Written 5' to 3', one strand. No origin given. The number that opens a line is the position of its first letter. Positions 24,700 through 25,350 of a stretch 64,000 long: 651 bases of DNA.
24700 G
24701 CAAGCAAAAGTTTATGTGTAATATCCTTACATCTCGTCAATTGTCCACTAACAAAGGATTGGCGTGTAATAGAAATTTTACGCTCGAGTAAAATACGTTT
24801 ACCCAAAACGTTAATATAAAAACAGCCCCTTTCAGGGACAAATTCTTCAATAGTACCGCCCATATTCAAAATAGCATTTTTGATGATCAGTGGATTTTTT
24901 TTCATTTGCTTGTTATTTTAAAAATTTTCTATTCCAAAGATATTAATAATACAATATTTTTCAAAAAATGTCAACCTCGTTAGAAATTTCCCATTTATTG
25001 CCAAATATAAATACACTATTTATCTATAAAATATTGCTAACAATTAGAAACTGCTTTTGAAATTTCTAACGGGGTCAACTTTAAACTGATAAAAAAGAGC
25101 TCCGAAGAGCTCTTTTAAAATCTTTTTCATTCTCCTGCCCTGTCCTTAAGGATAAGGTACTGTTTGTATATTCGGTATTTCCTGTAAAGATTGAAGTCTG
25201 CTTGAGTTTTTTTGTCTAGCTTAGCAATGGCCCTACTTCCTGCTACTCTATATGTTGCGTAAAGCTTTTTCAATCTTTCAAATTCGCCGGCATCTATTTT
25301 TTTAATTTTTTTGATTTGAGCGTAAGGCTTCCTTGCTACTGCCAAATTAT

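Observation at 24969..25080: Two ~110-bp cassettes with identical 21-bp inverted arms but unrelated AT-rich interiors, each in a promoter region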

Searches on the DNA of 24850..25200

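Call 9: search_rna_families(source=window, start=24850, end=25200, threshold=evalue, max_evalue=10)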
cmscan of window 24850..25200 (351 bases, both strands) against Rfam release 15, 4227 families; matches with E-value up to 10: 7.
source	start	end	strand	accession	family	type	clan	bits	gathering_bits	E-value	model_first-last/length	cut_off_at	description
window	25038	25131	-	RF02434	SpF39_sRNA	Gene; sRNA;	-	19.4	60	5.8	1-109/109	no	Streptococcus sRNA SpF39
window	24994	25123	+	RF02084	STnc130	Gene; sRNA;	-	19.1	55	1.6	1-135/135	no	Enterobacteria sRNA STnc130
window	24898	24941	-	RF02098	DGCR5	Gene; lncRNA;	-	18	50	0.54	1-49/49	no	DiGeorge syndrome critical region gene 5 conserved region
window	24886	24924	-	RF01605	plasmodium_snoR30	Gene; snRNA; snoRNA; CD-box;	-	17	43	7.3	33-71/74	no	small nucleolar RNA snoR30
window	25104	25195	-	RF03100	RAGATH-27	Gene; sRNA;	-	16.5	76.1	9.3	1-86/86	no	RAGATH-27 RNA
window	25083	25116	-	RF02066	STnc320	Gene; sRNA;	-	14.3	50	4.5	20-55/55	no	Salmonella enterica sRNA STnc320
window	25111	25137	-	RF01306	sR52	Gene; snRNA; snoRNA; CD-box;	-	12.5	50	3.4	1-60/60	no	Small nucleolar RNA sR52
